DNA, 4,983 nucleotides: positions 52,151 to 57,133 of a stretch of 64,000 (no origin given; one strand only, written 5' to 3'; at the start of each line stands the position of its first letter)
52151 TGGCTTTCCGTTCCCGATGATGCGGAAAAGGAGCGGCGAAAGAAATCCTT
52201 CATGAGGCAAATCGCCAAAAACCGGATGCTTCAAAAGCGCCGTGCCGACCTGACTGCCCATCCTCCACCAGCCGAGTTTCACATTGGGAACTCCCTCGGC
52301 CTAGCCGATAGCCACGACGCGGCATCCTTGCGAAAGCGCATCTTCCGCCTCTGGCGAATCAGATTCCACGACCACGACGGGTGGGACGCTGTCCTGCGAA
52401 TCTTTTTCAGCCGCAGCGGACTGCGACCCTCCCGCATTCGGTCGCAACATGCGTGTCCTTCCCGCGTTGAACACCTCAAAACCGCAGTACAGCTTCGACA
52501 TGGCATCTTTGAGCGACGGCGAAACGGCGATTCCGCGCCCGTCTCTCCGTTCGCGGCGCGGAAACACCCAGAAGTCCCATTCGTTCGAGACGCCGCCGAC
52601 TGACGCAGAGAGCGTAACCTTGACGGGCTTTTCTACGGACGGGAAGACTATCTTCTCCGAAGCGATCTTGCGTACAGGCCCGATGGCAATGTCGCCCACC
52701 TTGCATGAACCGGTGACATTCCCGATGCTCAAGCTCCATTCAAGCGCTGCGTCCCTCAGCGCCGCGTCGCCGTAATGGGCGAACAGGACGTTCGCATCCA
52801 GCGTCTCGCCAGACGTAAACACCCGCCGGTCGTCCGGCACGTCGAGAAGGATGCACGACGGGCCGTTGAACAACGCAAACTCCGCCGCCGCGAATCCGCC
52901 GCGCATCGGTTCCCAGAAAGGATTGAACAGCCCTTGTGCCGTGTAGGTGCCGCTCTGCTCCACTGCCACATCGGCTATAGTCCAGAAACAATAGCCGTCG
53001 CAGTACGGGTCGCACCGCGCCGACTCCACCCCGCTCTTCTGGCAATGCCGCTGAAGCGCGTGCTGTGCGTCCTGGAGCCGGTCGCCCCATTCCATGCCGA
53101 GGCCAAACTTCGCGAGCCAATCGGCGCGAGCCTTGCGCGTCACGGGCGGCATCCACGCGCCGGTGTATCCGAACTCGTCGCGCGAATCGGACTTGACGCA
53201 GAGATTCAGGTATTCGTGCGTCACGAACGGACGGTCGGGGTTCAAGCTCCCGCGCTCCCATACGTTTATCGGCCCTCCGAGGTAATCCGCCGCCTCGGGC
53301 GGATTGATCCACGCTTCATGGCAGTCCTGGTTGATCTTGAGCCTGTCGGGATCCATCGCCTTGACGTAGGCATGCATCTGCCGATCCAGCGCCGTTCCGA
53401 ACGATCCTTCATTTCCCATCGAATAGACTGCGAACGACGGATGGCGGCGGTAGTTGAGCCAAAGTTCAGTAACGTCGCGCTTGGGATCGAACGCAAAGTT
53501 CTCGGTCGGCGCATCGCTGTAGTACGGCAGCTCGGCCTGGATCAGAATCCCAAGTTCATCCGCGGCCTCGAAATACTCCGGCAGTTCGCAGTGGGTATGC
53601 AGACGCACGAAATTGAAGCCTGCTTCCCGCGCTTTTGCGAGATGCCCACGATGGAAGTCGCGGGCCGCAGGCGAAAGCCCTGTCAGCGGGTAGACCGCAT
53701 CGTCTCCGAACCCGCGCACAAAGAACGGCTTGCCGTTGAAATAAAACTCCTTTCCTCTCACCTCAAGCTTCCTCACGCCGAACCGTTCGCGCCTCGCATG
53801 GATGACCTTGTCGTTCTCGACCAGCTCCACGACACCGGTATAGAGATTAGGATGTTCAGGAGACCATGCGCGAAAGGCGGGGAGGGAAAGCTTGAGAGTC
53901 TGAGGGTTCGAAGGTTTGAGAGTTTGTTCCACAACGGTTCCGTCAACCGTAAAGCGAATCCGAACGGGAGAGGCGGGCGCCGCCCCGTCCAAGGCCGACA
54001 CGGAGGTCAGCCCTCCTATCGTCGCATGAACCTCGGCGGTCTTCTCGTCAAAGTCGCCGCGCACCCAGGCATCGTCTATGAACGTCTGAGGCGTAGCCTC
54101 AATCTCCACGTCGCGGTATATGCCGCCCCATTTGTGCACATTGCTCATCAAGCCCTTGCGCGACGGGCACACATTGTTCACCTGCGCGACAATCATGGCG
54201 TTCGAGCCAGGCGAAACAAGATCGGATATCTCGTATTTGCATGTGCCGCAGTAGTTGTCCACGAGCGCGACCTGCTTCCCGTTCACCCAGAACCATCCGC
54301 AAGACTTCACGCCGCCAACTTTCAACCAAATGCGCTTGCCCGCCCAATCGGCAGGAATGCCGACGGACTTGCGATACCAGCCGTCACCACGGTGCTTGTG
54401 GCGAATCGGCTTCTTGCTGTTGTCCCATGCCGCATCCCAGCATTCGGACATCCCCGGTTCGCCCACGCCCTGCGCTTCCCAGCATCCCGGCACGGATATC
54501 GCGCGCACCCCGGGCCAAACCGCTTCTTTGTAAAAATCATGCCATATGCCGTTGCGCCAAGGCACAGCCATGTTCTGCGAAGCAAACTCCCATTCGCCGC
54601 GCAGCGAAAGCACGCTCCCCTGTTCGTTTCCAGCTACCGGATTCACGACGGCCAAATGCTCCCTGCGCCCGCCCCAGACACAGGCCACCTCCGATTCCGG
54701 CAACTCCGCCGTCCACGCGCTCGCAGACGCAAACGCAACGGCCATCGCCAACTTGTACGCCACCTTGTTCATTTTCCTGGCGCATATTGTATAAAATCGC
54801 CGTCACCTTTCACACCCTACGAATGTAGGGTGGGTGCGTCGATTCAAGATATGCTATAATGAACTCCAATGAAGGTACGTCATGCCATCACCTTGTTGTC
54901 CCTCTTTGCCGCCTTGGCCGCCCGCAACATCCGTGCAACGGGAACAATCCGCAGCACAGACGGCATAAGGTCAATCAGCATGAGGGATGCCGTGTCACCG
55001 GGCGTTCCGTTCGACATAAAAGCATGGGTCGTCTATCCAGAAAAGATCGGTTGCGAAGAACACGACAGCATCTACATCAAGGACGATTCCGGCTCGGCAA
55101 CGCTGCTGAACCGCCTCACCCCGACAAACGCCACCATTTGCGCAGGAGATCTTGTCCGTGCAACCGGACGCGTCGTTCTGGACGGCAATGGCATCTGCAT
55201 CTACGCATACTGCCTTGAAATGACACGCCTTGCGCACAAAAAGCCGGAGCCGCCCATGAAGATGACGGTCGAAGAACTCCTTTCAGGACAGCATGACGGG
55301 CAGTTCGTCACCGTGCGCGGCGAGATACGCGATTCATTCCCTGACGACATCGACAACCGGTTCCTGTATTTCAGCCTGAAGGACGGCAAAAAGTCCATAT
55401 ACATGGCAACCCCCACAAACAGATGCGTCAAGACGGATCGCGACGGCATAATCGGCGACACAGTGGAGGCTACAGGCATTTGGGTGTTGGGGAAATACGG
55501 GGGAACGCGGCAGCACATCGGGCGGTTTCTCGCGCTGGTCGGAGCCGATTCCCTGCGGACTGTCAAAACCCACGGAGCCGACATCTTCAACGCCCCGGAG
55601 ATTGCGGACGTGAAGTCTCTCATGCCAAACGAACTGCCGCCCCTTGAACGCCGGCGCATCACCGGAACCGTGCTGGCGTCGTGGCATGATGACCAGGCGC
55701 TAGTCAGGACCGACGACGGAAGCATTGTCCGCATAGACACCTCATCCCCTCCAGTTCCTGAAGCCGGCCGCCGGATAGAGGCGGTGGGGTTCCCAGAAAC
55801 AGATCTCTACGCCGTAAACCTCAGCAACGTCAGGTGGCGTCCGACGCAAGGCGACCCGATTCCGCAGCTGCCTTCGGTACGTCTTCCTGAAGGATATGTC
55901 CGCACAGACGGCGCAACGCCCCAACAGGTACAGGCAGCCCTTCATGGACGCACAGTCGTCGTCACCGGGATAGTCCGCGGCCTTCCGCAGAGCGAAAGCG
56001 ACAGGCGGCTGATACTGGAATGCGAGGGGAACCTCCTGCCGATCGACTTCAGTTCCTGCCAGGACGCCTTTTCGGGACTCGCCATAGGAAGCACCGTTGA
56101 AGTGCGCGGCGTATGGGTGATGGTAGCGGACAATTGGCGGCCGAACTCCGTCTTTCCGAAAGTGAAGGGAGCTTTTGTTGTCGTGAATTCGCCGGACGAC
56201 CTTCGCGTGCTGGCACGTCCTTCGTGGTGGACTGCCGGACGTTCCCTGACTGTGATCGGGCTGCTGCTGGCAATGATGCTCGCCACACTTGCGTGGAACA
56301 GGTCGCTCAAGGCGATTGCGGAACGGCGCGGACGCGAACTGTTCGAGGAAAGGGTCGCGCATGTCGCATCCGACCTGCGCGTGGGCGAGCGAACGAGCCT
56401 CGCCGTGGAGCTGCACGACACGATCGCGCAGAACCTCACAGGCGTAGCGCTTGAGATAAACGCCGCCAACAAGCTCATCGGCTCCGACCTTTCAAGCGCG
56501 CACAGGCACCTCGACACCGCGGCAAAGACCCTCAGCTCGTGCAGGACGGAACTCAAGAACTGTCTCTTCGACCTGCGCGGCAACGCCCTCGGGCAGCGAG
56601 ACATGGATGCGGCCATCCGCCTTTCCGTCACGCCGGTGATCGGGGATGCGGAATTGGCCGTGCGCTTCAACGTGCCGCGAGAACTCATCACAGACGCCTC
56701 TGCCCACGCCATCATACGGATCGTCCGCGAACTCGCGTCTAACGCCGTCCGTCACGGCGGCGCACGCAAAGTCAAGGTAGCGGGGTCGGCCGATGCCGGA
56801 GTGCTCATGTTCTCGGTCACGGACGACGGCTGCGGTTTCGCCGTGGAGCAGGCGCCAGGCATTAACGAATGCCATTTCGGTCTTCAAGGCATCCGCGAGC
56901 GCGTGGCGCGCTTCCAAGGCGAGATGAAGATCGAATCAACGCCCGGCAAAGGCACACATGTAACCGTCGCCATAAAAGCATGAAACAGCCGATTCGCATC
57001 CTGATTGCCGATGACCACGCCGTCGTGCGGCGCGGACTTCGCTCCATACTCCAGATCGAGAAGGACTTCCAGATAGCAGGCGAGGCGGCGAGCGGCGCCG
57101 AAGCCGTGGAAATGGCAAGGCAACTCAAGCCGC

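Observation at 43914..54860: Identical 16-nt palindrome at fixed 23-nt distance from the -10 in two promoters 11 kb apart, and centred between the divergent GH2 and two-component-system promoters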

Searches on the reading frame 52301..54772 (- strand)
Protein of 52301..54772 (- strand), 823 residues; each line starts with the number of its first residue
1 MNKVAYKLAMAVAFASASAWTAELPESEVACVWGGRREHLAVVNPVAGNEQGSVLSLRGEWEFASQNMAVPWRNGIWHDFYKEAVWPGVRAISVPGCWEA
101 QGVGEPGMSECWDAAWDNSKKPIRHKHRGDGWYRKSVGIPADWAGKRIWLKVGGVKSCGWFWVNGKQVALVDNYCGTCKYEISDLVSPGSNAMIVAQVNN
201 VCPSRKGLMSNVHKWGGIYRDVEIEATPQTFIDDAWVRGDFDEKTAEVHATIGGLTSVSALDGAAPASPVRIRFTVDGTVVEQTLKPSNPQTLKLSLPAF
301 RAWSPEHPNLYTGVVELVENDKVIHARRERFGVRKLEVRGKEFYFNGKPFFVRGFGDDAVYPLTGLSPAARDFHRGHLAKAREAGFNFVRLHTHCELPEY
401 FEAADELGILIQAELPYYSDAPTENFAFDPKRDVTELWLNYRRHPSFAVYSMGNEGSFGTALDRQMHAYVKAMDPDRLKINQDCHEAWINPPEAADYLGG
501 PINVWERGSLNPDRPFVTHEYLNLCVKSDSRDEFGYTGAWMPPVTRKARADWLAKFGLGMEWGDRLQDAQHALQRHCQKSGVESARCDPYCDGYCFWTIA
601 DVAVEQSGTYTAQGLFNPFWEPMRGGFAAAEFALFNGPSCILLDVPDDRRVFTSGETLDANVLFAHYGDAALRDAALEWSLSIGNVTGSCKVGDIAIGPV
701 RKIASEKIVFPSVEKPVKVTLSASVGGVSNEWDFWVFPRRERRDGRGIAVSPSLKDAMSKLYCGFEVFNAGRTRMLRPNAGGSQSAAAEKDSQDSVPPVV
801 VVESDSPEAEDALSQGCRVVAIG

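Call 6: search_protein_families(library=pfam, proteins=[window:52301-54772:-])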
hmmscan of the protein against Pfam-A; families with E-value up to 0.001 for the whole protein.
window:52301-54772:- (823 aa): 4 families
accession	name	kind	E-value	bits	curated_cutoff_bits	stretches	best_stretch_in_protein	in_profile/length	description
PF02837.24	Glyco_hydro_2_N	-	3.4e-17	63.3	28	1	56-228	3-169/169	Glycosyl hydrolases family 2, sugar binding domain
PF00703.27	Glyco_hydro_2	-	6e-11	43.5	23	1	230-334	1-109/109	Glycosyl hydrolases family 2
PF02836.23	Glyco_hydro_2_C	-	2.4e-08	34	21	1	337-478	2-157/302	Glycosyl hydrolases family 2, TIM barrel domain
PF22666.2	Glyco_hydro_2_N2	-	2.1e-05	25.1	27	1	113-202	32-122/167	Glycosyl hydrolase 2 galactose-binding domain-like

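Call 12: find_encoding_contigs(protein=window:52301-54772:-, flank=10000, max_places=10)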
Protein window:52301-54772:- (823 aa): no gene with exactly this product is on record in the collection.

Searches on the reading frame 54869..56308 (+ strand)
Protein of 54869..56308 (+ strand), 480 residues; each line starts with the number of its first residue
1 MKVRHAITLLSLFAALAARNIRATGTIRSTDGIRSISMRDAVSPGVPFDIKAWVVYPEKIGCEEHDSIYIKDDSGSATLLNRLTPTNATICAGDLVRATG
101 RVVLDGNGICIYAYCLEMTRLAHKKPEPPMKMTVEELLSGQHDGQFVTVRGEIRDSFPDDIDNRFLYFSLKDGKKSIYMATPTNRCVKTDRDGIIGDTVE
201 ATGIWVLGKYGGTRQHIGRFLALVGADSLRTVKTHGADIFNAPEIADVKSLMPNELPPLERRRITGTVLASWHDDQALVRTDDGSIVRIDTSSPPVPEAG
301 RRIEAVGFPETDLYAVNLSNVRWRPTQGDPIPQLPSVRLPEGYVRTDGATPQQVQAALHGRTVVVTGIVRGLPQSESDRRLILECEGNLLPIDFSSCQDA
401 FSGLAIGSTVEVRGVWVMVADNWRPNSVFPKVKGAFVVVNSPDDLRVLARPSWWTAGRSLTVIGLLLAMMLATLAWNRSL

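Call 65: search_protein_families(library=pfam, proteins=[window:54869-56308:+], max_evalue=10)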
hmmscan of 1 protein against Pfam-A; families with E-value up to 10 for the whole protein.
window:54869-56308:+ (480 aa): 4 families
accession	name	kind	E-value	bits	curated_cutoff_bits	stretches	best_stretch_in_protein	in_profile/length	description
PF01336.31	tRNA_anti-codon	-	0.008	16.5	27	0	147-208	1-60/75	OB-fold nucleic acid binding domain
PF19135.5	DUF5818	-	0.01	15.8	27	1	275-307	9-41/57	Protein of unknown function (DUF5818)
PF13742.12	tRNA_anti_2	-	0.013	16.2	27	1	134-192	10-65/95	OB-fold nucleic acid binding domain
PF13567.11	DUF4131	-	0.36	10.9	31.6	1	351-384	55-89/165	Domain of unknown function (DUF4131)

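Call 74: predict_structure(protein=window:54869-56308:+)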
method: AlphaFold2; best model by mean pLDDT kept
length: 480 residues; sequences in the alignment: 1
mean_pLDDT: 36.4   pTM: 0.21
mean pLDDT of the five models: 36.4, 30.2, 29.7, 29.5, 28.6
residues with pLDDT >= 90: 0; 70-90: 24; 50-70: 52; < 50: 404
segments of 3 or more residues with pLDDT < 50: 17-262, 292-294, 306-457
pLDDT, mean of each block of 10 residues (from residue 1): 60 54 30 26 28 28 32 33 31 30 28 24 31 41 37 31 34 35 33 32 26 26 25 26 26 28 59 64 62 59 53 26 30 34 37 38 33 30 30 30 27 30 26 27 26 42 76 70
secondary structure, 60 per line:
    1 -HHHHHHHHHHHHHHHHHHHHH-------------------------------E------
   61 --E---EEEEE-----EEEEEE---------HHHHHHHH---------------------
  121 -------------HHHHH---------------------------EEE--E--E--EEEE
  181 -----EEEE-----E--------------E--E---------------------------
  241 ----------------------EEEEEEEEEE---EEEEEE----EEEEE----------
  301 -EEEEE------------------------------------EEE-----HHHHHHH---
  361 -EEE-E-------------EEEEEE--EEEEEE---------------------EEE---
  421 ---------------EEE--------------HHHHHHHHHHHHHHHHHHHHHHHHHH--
elements in order: H2-22 E67-71 E77-82 H92-99 H134-138 E166-168 E177-180 E186-189 E263-272 E276-281 E286-290 E302-306 E343-345 H351-357 E362-364 E380-385 E388-393 E415-417 E436-438 H453-478
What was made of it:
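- Tried and rejected: A single-sequence AlphaFold model failed (pLDDT 36; call 74).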

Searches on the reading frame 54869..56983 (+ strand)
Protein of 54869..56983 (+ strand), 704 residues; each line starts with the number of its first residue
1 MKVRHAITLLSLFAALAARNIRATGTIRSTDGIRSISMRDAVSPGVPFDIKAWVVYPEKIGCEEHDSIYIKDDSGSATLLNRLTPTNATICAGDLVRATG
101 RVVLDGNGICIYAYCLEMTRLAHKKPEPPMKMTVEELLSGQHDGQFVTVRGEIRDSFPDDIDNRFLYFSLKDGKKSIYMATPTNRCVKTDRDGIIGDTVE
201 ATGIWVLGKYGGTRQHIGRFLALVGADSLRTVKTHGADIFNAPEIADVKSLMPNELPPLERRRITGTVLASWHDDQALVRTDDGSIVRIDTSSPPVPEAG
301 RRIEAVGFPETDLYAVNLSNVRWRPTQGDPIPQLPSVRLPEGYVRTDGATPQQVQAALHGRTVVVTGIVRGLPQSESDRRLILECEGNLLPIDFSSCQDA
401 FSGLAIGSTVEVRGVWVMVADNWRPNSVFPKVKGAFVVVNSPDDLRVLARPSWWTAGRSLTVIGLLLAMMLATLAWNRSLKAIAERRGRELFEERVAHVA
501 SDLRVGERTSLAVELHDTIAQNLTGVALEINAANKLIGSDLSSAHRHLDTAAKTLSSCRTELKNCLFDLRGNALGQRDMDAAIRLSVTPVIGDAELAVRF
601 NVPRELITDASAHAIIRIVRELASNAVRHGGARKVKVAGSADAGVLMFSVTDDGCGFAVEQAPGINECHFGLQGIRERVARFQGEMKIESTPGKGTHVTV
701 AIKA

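Call 6: search_protein_families(library=pfam, proteins=[window:54869-56983:+])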
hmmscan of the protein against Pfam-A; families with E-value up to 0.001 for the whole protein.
window:54869-56983:+ (704 aa): 2 families
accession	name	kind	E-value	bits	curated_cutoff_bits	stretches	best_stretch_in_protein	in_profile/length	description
PF02518.31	HATPase_c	-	2.1e-13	51.1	26.4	1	614-703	5-108/111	Histidine kinase-, DNA gyrase B-, and HSP90-like ATPase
PF07730.19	HisKA_3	-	3.2e-11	44.1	24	1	507-572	1-66/68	Histidine kinase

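Call 59: search_protein_families(library=ncbifam, proteins=[window:54869-56983:+], max_evalue=0.01)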
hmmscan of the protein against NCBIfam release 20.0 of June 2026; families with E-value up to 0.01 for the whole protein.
window:54869-56983:+ (704 aa): 18 families
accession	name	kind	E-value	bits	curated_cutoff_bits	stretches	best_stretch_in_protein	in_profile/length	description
NF052443.1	SensHisKinMctS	equivalog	3.2e-26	91.7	700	1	466-702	214-446/457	two-component system sensor histidine kinase MctS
NF008184.0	PRK10935.1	equivalog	1.8e-23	83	553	1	479-702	334-557/565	nitrate/nitrite two-component system sensor histidine kinase NarQ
NF052531.1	Strep_LiaS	equivalog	1.2e-21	77.3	450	1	506-702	131-325/328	envelope stress sensor histidine kinase LiaS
NF008649.0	PRK11644.1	equivalog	1.7e-18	66.7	408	1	463-701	264-493/499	signal transduction histidine-protein kinase/phosphatase UhpB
NF007896.0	PRK10600.1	equivalog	3.1e-18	65.7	578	1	504-702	387-583/598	nitrate/nitrite two-component system sensor histidine kinase NarX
NF047786.1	his_kin_MadS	equivalog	9.8e-12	44.7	500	1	506-701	229-432/434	MadS family sensor histidine kinase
TIGR02966.1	phoR_proteo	equivalog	9e-07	28.2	334.2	1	584-699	199-330/333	phosphate regulon sensor histidine kinase PhoR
NF046044.1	PnpS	equivalog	5.5e-06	25.6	400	1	587-701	258-388/390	two-component system histidine kinase PnpS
NF047322.1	HK_morpho_MacS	equivalog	5.6e-06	25.8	300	1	504-702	179-366/367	MacS family sensor histidine kinase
NF040691.1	MtrAB_MtrB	equivalog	1e-05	24.8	450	1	589-662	361-435/507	MtrAB system histidine kinase MtrB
NF007004.0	PRK09467.1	equivalog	0.00019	20.4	415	1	608-664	328-383/440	two-component system sensor histidine kinase EnvZ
NF041832.1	near_NosP_CTERM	subfamily_domain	0.00035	19.8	400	1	593-665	100-171/370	NahK/ErcS family hybrid sensor histidine kinase/response regulator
NF008468.0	PRK11360.1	equivalog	0.002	16.6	646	1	623-703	518-607/616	two-component system sensor histidine kinase AtoS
NF007898.0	PRK10604.1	equivalog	0.0041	16.3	478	1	606-678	311-382/433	two-component system sensor histidine kinase RstB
NF053520.1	HK_Porph_FimS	equivalog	0.0059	14.9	600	0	595-663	490-560/618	sensor histidine kinase FimS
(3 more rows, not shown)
